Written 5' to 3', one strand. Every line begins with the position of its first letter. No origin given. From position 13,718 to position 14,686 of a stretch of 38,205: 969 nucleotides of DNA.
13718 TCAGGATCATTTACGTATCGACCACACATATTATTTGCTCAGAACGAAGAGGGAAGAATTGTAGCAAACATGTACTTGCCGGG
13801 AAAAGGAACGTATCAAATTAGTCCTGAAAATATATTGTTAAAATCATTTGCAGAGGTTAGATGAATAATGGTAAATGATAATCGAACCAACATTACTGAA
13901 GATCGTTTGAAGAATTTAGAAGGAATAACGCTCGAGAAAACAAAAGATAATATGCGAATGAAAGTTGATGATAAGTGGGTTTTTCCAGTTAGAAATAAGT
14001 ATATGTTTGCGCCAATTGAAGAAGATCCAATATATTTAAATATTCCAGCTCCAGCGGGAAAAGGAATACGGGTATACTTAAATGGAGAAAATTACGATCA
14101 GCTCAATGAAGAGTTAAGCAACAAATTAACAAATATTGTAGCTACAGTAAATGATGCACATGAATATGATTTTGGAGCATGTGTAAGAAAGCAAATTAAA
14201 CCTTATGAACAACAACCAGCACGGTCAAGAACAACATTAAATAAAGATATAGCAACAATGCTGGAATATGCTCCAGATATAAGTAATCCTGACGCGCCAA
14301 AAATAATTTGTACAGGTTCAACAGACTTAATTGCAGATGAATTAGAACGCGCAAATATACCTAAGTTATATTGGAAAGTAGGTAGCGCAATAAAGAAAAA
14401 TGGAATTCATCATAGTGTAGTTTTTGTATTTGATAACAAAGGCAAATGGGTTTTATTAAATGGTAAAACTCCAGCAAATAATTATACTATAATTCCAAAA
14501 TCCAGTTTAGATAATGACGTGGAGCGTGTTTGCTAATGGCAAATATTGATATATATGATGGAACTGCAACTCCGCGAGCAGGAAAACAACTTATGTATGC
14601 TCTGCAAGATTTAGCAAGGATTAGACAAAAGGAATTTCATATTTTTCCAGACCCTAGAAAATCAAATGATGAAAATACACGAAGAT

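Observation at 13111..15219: Translationally coupled four-gene cassette: AbrB-like protein, MPN/JAMM-like, papain/transglutaminase-like, and archaemetzincin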

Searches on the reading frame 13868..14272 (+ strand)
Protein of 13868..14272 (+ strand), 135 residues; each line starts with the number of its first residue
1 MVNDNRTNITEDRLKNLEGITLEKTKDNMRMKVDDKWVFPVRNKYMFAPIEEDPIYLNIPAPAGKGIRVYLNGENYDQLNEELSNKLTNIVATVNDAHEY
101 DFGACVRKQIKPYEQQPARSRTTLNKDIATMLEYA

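Call 98: search_protein_families(library=pfam, proteins=[window:13868-14272:+], max_evalue=10)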
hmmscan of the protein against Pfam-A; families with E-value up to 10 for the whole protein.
seq(135 aa): 2 families
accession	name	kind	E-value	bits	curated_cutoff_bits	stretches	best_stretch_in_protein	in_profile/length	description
PF07534.22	TLD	-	0.094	13.1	24.5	1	72-120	38-84/170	TLDc domain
PF12092.13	DUF3568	-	0.099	13.2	23.2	1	61-101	25-64/124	Protein of unknown function (DUF3568)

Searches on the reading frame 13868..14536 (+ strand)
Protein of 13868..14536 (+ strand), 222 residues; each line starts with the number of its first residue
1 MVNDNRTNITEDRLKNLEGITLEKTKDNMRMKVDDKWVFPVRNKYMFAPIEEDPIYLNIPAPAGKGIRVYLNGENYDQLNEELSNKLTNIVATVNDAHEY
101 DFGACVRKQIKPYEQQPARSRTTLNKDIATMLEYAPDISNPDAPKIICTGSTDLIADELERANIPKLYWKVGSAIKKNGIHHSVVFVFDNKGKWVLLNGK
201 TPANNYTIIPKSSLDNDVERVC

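Call 4: search_protein_families(library=pfam, proteins=[window:13868-14536:+], max_evalue=1)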
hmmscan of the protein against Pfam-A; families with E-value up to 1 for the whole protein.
window:13868-14536:+ (222 aa): 2 families
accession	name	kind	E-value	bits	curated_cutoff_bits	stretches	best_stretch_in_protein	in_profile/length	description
PF07534.22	TLD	-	0.15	12.4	24.5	1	72-120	38-84/170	TLDc domain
PF12092.13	DUF3568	-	0.29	11.7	23.2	1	61-101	25-64/124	Protein of unknown function (DUF3568)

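Call 6: search_protein_families(library=phrogs, proteins=[window:13868-14536:+], max_evalue=1)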
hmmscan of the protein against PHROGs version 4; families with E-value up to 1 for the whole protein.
window:13868-14536:+ (222 aa): 2 families
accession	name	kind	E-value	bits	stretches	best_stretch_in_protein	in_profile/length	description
phrog_30855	-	unknown function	0.094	13.3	1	123-177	72-126/186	-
phrog_5485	-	unknown function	0.37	11.8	0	61-99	59-97/176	-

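Call 7: search_protein_families(library=padloc, proteins=[window:13868-14536:+], max_evalue=1)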
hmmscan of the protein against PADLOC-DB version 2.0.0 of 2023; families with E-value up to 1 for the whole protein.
window:13868-14536:+ (222 aa): 0 families

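Call 10: search_solved_structures(query=window:13868-14536:+, max_evalue=10, show_alignments=2)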
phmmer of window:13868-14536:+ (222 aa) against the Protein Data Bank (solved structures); distinct sequences matched with E-value up to 10: 6.
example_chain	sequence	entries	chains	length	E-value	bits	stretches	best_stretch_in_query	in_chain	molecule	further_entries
9cmw_C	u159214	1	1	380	0.063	16.6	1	131-209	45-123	Outer membrane protein assembly factor bamC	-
1vlj_A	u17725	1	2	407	0.12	15.7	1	147-202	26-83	NADH-dependent butanol dehydrogenase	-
1dvo_A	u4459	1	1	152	0.14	15.5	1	122-176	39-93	FERTILITY INHIBITION PROTEIN O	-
5td8_C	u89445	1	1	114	0.4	14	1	142-212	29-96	Kinetochore protein SPC24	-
2pbi_A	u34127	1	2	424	0.95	12.8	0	104-160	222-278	Regulator of G-protein signaling 9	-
2o40_A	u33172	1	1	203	1.4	12.3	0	146-204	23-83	covalent dimer HIV-1 protease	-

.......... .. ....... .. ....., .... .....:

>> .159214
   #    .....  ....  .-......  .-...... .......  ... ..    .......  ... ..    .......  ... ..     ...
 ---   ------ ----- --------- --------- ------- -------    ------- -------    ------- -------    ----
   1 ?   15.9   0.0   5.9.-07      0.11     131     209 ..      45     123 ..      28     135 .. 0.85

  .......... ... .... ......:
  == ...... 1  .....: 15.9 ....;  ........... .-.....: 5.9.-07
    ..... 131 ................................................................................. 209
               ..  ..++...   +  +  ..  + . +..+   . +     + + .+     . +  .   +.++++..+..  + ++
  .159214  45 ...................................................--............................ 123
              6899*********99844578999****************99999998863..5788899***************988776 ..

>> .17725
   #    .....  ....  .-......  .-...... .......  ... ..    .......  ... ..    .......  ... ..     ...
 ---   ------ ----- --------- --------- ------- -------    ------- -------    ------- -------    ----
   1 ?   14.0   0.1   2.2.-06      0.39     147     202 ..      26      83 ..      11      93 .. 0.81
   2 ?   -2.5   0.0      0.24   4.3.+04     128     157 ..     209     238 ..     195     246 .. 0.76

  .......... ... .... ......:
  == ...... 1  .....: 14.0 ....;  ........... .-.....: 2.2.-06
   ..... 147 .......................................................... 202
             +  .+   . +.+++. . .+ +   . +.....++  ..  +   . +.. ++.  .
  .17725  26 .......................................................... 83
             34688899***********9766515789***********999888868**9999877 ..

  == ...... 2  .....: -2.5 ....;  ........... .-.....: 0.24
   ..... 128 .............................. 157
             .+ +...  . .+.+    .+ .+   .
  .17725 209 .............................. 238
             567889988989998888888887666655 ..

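Call 17: find_homologous_proteins(query=window:13868-14536:+, max_evalue=0.01)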
Query window:13868-14536:+ (222 aa): 2 proteins with E <= 0.01 among 119 candidates.
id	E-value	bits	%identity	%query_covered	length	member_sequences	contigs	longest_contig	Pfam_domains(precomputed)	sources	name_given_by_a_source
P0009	1.2e-146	505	100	100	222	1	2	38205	-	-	-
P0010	8.9e-63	230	51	95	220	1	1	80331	-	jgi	jgi:hypothetical protein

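Call 29: search_protein_families(library=ncbifam, proteins=[window:13868-14536:+, P0010], max_evalue=1)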
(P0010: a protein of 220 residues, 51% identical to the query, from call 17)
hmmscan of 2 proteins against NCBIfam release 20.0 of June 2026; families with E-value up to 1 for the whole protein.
window:13868-14536:+ (222 aa): 2 families
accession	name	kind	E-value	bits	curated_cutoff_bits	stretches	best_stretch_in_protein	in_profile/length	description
NF003644.0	PRK05286.1-1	equivalog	0.0059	15.7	418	1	7-92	125-206/336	quinone-dependent dihydroorotate dehydrogenase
NF001936.0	PRK00714.1-3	equivalog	0.056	13.3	118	1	77-118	56-97/155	RNA pyrophosphohydrolase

P0010 (220 aa): 0 families

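Call 40: predict_structure(alignment_id=A2)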
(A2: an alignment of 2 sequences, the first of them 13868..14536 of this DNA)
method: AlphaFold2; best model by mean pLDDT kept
length: 222 residues; sequences in the alignment: 2
mean_pLDDT: 39.9   pTM: 0.31
mean pLDDT of the five models: 39.9, 38.6, 37.2, 37.0, 36.1
residues with pLDDT >= 90: 0; 70-90: 0; 50-70: 43; < 50: 179
segments of 3 or more residues with pLDDT < 50: 1-13, 26-29, 38-81, 83-85, 91-155, 161-165, 175-182, 189-222
pLDDT, mean of each block of 10 residues (from residue 1): 29 54 50 52 30 34 35 38 49 39 34 29 27 28 34 48 51 48 52 41 35 41 44
secondary structure, 60 per line:
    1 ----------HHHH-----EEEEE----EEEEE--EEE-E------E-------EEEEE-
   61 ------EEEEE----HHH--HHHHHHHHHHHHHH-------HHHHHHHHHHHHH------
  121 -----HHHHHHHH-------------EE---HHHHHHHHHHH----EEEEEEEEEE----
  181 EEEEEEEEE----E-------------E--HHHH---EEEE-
elements in order: H11-14 E20-24 E29-33 E36-38 E55-59 E67-71 H81-94 H102-114 H126-133 H152-162 E167-176 E181-189 H211-214 E218-221

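Call 41: search_solved_structures(query=A2, max_evalue=10, show_alignments=3)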
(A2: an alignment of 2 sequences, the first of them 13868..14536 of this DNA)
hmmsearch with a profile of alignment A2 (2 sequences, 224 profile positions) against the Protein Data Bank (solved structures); distinct sequences matched with E-value up to 10: 2.
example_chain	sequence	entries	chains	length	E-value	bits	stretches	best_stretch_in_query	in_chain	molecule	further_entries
5bxg_A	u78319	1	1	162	0.037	16.8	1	36-149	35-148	uncharacterized beta-sandwich protein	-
7dvh_A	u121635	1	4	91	0.1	15.4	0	87-119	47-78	reDPBB_sym4 protein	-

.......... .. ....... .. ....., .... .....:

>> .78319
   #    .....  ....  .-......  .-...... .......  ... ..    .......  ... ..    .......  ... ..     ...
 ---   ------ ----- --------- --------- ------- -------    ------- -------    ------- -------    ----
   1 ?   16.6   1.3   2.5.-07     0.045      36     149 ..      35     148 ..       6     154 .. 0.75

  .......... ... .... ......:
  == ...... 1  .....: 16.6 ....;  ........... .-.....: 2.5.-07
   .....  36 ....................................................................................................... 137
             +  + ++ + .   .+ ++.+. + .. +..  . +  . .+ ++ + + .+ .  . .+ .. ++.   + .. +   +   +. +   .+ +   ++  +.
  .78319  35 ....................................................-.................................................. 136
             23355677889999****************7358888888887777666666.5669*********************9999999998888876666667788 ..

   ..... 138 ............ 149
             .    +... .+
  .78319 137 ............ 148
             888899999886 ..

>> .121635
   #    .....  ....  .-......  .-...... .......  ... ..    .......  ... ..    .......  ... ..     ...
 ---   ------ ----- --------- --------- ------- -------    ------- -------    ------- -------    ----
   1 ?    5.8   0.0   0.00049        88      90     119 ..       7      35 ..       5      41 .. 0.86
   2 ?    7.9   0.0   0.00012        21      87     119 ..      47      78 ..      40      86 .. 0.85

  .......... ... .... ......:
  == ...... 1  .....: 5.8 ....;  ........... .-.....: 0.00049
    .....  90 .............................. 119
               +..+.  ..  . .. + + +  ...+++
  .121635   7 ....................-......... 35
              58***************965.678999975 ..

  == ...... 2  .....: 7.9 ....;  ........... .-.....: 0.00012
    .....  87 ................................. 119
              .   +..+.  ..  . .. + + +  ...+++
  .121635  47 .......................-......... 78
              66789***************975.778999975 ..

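Call 63: fold_search(model_id=the predicted structure, library=pdb)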
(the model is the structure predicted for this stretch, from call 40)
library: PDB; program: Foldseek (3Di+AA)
matches with E <= 10: 241; with E <= 0.001: 0
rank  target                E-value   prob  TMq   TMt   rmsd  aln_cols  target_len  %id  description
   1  2z9o_B                2.2e-01  0.08  0.15  0.15  18.0       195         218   10  Crystal structure of the dimeric form of RepE in complex with the repE operator DNA (released 2007-11-27)
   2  2a1s_B                4.7e-01  0.08  0.17  0.11  19.7       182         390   10  Crystal structure of native PARN nuclease domain (released 2005-12-20)
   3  5ig8_A                8.4e-01  0.04  0.15  0.13  16.3       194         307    9  Crystal structure of macrocyclase MdnB from Microcystis aeruginosa MRC (released 2016-09-21)
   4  3bzq                  9.4e-01  0.16  0.15  0.27   5.0        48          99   14  High resolution crystal structure of Nitrogen Regulatory Protein (Rv2919c) of Mycobacterium tuberculosis (released 2008-04-01)
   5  2wve_A                1.0e+00  0.07  0.13  0.20  16.1       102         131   10  Structural and mechanistic insights into Helicobacter pylori NikR function (released 2010-01-19)
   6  2iu7_A                1.2e+00  0.06  0.12  0.16  15.0       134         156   12  Site directed mutagenesis of key residues involved in the catalytic mechanism of Cyanase (released 2006-06-06)
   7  4y42_A                1.2e+00  0.05  0.12  0.16  16.0       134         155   13  Cyanase (CynS) from Serratia proteamaculans (released 2015-04-08)
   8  3wrn                  1.3e+00  0.13  0.14  0.13  10.8        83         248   14  Minute virus of mice non-structural protein-1N-terminal nuclease domain reveals a unique Zn2+ coordination in the active (released 2015-01-21)
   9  5gar_N                1.3e+00  0.08  0.16  0.07  19.0       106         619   13  Thermus thermophilus V/A-ATPase, conformation 1 (released 2016-03-09)
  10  8g4i_D                1.3e+00  0.02  0.15  0.16  17.5       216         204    9  40S ribosomal subunit of the 80S Giardia intestinalis assemblage A ribosome with Emetine bound in V1 conformation (released 2024-10-30)
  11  2a1s_A                1.5e+00  0.03  0.14  0.09  20.6       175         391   11  Crystal structure of native PARN nuclease domain (released 2005-12-20)
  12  8iuf_E6               1.5e+00  0.03  0.11  0.08  28.8       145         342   14  Cryo-EM structure of Euglena gracilis super-complex I+III2+IV, composite (released 2024-02-28)
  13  2z9o_A                1.5e+00  0.01  0.11  0.11  18.7       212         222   12  Crystal structure of the dimeric form of RepE in complex with the repE operator DNA (released 2007-11-27)
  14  3oj6_C                1.6e+00  0.13  0.14  0.20   4.7        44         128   20  Crystal structure of Blasticidin S Deaminase from Coccidioides Immitis (released 2010-09-15)
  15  2od0_B                1.6e+00  0.08  0.15  0.27  13.1        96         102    9  The crystal structure of gene product VP1028 from Vibrio parahaemolyticus (released 2007-01-23)
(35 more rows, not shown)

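Call 64: find_related_loci(query=A2, collection=genome_contigs, flank=5000)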
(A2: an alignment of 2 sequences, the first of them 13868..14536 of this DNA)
Query A2 (222 aa) in genome_contigs; peptide patterns used: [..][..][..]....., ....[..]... (x = any residue, [..] = any of these).
54 stretches matched a pattern, but none encodes a relative of the query by tblastn (E <= 1e-3).

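Call 65: find_related_loci(query=A2, collection=viral_contigs, flank=5000)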
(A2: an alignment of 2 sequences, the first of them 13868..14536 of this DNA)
Query A2 (222 aa) in viral_contigs; peptide patterns used: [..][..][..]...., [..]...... (x = any residue, [..] = any of these).
45 stretches matched a pattern, but none encodes a relative of the query by tblastn (E <= 1e-3).

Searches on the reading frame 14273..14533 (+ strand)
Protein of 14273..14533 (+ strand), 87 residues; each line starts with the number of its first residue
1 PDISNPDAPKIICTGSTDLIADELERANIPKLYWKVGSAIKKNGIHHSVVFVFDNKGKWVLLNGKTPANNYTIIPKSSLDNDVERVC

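Call 98: search_protein_families(library=pfam, proteins=[window:14273-14533:+], max_evalue=10)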
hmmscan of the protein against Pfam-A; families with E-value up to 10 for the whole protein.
seq(87 aa): 0 families

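Call 99: search_solved_structures(query=window:14273-14533:+, max_evalue=10, show_alignments=3)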
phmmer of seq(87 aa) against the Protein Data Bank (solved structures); distinct sequences matched with E-value up to 10: 17.
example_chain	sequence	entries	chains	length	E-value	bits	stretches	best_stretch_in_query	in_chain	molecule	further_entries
1vlj_A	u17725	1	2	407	0.039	17.6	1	12-67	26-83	NADH-dependent butanol dehydrogenase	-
2o40_A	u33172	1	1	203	0.04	17.5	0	11-69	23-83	covalent dimer HIV-1 protease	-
5td8_C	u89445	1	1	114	0.097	16.3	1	16-77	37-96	Kinetochore protein SPC24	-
4qlh_A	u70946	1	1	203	0.1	16.3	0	11-69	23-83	Protease, linker, Protease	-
3kt5_A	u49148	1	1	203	0.13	15.9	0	11-69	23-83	Protease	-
3nxe_A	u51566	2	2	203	0.14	15.8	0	11-69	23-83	protease covalent dimer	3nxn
1lv1_A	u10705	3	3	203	0.19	15.4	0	11-69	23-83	HIV-1 protease | POL PROTEIN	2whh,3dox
1g6l_A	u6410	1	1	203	0.19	15.4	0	11-69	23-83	HIV-1 PROTEASE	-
4ep2_A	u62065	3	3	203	0.19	15.3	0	11-69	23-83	protease, tethered dimer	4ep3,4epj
1hvc_A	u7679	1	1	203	0.2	15.3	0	11-69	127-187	HIV-1 PROTEASE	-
3kt2_A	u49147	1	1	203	0.21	15.2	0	11-69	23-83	Protease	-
3hlo_A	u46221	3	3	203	0.27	14.9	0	11-69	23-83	'covalent dimer' [Gly51/D-Ala51'] HIV-1 protease | [Gly51;Aib51'] 'covalent dimer' HIV-1 protease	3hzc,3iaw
3ka2_A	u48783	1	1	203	0.27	14.9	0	11-69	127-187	[L-Ala51;Gly51']HIV-1 protease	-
3n3i_A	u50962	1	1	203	0.36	14.5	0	11-69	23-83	Protease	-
9cmw_C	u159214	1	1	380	0.42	14.3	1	1-74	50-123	Outer membrane protein assembly factor bamC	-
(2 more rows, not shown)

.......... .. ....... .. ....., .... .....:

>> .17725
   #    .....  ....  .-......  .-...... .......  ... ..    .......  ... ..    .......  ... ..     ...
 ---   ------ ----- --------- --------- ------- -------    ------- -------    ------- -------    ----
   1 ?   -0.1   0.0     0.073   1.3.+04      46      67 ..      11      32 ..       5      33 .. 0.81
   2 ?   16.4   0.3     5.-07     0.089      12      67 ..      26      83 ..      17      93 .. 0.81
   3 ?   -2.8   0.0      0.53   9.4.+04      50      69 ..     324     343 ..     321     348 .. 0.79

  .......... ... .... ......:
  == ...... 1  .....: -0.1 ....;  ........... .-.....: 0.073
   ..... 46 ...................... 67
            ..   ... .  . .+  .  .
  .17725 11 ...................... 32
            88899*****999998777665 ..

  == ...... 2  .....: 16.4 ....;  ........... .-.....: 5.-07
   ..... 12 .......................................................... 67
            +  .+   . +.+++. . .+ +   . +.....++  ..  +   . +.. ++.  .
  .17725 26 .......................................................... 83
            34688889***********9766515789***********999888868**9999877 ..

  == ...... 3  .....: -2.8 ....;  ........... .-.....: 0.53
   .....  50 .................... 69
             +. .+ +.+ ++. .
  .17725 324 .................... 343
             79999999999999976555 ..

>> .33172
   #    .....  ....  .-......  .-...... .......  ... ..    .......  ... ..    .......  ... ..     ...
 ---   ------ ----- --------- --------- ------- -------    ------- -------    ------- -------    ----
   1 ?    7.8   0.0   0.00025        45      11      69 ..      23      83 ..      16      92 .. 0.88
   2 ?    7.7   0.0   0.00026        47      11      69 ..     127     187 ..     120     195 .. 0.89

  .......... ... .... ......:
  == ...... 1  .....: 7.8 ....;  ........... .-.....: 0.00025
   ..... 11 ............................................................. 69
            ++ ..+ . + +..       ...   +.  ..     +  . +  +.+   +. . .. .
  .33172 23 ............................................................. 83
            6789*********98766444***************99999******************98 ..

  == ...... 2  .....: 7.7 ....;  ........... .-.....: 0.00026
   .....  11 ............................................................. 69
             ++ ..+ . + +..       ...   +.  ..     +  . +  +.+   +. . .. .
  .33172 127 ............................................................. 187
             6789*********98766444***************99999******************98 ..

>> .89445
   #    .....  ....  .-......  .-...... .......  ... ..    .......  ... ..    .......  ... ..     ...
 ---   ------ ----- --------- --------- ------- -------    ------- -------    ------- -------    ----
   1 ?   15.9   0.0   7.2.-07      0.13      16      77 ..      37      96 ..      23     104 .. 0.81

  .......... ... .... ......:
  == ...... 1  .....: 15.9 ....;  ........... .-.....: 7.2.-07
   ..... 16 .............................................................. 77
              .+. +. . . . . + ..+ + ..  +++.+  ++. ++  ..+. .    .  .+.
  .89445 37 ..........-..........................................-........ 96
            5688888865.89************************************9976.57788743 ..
